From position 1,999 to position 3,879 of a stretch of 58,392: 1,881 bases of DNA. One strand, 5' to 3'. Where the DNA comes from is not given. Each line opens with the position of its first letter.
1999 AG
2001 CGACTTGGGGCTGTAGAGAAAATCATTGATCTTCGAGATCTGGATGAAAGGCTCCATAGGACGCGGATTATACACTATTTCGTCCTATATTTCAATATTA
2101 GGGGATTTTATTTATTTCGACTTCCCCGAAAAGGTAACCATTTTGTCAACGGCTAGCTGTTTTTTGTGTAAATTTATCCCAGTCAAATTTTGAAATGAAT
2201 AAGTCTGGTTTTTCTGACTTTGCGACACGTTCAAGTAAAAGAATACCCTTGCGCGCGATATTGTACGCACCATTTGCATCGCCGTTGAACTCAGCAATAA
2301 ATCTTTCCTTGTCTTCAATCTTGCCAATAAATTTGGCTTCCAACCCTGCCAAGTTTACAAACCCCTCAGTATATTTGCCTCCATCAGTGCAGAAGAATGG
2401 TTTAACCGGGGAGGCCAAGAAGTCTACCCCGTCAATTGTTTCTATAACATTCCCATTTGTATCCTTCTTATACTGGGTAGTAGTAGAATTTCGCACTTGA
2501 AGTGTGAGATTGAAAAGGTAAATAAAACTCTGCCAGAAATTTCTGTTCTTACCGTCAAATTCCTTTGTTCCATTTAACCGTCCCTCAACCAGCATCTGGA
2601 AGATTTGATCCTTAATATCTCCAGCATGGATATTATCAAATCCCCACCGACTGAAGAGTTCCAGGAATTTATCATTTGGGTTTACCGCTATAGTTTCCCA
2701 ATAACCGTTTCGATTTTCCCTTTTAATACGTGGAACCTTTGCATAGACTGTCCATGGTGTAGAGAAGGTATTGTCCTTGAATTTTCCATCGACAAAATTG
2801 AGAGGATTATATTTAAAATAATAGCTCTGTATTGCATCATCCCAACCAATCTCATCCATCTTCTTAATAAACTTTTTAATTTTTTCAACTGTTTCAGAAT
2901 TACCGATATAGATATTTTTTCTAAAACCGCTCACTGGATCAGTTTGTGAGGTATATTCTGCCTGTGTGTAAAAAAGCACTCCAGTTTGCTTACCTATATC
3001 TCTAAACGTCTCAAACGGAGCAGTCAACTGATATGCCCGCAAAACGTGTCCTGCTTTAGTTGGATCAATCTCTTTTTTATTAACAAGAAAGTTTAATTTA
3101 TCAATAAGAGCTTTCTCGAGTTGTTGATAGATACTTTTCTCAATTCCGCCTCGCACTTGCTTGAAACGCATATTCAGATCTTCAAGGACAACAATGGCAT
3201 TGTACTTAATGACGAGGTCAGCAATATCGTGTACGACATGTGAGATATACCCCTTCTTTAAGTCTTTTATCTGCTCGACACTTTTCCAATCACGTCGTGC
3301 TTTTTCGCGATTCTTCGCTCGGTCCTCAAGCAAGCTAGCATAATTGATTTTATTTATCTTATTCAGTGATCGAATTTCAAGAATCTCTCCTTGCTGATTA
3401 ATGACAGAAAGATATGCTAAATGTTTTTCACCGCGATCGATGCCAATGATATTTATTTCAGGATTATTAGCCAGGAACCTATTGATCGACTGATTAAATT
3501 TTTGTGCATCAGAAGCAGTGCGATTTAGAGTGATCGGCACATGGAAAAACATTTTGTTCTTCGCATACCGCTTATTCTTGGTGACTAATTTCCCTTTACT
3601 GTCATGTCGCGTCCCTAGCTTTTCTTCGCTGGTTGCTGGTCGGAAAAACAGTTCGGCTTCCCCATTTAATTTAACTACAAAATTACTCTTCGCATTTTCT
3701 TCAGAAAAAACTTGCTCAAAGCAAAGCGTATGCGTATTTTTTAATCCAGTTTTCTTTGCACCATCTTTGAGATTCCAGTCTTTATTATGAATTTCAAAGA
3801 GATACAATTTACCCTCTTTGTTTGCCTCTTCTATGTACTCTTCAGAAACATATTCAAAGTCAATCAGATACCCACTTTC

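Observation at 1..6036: Complete single-effector type V-A (Cas12a/Cpf1) CRISPR-Cas locus: cas12a-cas4-cas1-cas2-leader-array, with no tracrRNA candidate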

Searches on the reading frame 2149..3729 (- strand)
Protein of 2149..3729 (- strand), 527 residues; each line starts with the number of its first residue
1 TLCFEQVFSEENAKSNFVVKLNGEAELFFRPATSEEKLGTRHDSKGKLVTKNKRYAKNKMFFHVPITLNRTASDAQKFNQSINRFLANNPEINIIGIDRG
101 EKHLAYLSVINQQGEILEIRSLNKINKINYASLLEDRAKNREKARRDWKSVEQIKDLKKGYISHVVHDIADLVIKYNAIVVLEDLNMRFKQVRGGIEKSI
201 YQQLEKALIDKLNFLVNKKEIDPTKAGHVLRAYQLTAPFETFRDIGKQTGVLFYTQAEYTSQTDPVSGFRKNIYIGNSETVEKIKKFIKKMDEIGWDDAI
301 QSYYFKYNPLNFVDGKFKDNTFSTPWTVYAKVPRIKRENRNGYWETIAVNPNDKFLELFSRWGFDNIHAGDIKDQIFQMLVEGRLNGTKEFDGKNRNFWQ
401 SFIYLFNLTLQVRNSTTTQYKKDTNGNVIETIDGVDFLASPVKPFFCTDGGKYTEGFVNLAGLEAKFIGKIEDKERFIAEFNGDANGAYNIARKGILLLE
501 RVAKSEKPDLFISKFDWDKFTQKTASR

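Call 34: search_solved_structures(query=window:2149-3729:-, show_alignments=5, max_evalue=1e-40)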
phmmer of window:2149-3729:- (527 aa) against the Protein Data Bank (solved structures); distinct sequences matched with E-value up to 1e-40: 26.
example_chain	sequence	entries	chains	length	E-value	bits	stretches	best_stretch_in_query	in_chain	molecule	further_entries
8qwd_A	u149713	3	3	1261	2e-88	300.5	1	1-417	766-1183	ReChb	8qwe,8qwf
8kgf_A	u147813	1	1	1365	3.9e-79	269.8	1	48-317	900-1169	CRISPR-associated endonuclease Cas12a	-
8h9d_B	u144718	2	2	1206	3.8e-77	263.3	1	1-378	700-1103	Cas12A | Lb2Cas12a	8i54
8h9d_A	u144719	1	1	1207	3.8e-77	263.2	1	1-378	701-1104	Cas12A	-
5ng6_A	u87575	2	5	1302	1.9e-75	257.6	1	1-374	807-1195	CRISPR-associated endonuclease Cpf1 | CRISPR-associated endonuclease Cas12a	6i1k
5nfv_A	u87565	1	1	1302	3.5e-75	256.8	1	1-373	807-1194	CRISPR-associated endonuclease Cpf1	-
5mga_A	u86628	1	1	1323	4.2e-75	256.5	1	1-375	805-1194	CRISPR-associated endonuclease Cpf1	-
6i1l_A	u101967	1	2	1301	4.8e-75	256.3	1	1-374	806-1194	CRISPR-associated endonuclease Cas12a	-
6gtc_A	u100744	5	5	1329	5.8e-75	256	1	1-375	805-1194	CRISPR-associated endonuclease Cas12a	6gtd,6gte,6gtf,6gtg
8y0b_A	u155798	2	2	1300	1e-74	255.2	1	1-374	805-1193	CRISPR-associated endonuclease Cas12a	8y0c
8sfh_A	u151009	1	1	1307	1.1e-74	255.2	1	49-303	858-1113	CRISPR-associated endonuclease Cas12a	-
5b43_A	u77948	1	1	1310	1.1e-74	255.1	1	49-303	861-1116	CRISPR-associated endonuclease Cpf1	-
5xh7_A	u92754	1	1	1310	1.1e-74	255.1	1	49-303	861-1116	CRISPR-associated endonuclease Cpf1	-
9cjh_A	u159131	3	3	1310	1.1e-74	255.1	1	49-303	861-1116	CRISPR-associated endonuclease Cas12a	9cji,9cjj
5xh6_A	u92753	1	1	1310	1.1e-74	255.1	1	49-303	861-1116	CRISPR-associated endonuclease Cpf1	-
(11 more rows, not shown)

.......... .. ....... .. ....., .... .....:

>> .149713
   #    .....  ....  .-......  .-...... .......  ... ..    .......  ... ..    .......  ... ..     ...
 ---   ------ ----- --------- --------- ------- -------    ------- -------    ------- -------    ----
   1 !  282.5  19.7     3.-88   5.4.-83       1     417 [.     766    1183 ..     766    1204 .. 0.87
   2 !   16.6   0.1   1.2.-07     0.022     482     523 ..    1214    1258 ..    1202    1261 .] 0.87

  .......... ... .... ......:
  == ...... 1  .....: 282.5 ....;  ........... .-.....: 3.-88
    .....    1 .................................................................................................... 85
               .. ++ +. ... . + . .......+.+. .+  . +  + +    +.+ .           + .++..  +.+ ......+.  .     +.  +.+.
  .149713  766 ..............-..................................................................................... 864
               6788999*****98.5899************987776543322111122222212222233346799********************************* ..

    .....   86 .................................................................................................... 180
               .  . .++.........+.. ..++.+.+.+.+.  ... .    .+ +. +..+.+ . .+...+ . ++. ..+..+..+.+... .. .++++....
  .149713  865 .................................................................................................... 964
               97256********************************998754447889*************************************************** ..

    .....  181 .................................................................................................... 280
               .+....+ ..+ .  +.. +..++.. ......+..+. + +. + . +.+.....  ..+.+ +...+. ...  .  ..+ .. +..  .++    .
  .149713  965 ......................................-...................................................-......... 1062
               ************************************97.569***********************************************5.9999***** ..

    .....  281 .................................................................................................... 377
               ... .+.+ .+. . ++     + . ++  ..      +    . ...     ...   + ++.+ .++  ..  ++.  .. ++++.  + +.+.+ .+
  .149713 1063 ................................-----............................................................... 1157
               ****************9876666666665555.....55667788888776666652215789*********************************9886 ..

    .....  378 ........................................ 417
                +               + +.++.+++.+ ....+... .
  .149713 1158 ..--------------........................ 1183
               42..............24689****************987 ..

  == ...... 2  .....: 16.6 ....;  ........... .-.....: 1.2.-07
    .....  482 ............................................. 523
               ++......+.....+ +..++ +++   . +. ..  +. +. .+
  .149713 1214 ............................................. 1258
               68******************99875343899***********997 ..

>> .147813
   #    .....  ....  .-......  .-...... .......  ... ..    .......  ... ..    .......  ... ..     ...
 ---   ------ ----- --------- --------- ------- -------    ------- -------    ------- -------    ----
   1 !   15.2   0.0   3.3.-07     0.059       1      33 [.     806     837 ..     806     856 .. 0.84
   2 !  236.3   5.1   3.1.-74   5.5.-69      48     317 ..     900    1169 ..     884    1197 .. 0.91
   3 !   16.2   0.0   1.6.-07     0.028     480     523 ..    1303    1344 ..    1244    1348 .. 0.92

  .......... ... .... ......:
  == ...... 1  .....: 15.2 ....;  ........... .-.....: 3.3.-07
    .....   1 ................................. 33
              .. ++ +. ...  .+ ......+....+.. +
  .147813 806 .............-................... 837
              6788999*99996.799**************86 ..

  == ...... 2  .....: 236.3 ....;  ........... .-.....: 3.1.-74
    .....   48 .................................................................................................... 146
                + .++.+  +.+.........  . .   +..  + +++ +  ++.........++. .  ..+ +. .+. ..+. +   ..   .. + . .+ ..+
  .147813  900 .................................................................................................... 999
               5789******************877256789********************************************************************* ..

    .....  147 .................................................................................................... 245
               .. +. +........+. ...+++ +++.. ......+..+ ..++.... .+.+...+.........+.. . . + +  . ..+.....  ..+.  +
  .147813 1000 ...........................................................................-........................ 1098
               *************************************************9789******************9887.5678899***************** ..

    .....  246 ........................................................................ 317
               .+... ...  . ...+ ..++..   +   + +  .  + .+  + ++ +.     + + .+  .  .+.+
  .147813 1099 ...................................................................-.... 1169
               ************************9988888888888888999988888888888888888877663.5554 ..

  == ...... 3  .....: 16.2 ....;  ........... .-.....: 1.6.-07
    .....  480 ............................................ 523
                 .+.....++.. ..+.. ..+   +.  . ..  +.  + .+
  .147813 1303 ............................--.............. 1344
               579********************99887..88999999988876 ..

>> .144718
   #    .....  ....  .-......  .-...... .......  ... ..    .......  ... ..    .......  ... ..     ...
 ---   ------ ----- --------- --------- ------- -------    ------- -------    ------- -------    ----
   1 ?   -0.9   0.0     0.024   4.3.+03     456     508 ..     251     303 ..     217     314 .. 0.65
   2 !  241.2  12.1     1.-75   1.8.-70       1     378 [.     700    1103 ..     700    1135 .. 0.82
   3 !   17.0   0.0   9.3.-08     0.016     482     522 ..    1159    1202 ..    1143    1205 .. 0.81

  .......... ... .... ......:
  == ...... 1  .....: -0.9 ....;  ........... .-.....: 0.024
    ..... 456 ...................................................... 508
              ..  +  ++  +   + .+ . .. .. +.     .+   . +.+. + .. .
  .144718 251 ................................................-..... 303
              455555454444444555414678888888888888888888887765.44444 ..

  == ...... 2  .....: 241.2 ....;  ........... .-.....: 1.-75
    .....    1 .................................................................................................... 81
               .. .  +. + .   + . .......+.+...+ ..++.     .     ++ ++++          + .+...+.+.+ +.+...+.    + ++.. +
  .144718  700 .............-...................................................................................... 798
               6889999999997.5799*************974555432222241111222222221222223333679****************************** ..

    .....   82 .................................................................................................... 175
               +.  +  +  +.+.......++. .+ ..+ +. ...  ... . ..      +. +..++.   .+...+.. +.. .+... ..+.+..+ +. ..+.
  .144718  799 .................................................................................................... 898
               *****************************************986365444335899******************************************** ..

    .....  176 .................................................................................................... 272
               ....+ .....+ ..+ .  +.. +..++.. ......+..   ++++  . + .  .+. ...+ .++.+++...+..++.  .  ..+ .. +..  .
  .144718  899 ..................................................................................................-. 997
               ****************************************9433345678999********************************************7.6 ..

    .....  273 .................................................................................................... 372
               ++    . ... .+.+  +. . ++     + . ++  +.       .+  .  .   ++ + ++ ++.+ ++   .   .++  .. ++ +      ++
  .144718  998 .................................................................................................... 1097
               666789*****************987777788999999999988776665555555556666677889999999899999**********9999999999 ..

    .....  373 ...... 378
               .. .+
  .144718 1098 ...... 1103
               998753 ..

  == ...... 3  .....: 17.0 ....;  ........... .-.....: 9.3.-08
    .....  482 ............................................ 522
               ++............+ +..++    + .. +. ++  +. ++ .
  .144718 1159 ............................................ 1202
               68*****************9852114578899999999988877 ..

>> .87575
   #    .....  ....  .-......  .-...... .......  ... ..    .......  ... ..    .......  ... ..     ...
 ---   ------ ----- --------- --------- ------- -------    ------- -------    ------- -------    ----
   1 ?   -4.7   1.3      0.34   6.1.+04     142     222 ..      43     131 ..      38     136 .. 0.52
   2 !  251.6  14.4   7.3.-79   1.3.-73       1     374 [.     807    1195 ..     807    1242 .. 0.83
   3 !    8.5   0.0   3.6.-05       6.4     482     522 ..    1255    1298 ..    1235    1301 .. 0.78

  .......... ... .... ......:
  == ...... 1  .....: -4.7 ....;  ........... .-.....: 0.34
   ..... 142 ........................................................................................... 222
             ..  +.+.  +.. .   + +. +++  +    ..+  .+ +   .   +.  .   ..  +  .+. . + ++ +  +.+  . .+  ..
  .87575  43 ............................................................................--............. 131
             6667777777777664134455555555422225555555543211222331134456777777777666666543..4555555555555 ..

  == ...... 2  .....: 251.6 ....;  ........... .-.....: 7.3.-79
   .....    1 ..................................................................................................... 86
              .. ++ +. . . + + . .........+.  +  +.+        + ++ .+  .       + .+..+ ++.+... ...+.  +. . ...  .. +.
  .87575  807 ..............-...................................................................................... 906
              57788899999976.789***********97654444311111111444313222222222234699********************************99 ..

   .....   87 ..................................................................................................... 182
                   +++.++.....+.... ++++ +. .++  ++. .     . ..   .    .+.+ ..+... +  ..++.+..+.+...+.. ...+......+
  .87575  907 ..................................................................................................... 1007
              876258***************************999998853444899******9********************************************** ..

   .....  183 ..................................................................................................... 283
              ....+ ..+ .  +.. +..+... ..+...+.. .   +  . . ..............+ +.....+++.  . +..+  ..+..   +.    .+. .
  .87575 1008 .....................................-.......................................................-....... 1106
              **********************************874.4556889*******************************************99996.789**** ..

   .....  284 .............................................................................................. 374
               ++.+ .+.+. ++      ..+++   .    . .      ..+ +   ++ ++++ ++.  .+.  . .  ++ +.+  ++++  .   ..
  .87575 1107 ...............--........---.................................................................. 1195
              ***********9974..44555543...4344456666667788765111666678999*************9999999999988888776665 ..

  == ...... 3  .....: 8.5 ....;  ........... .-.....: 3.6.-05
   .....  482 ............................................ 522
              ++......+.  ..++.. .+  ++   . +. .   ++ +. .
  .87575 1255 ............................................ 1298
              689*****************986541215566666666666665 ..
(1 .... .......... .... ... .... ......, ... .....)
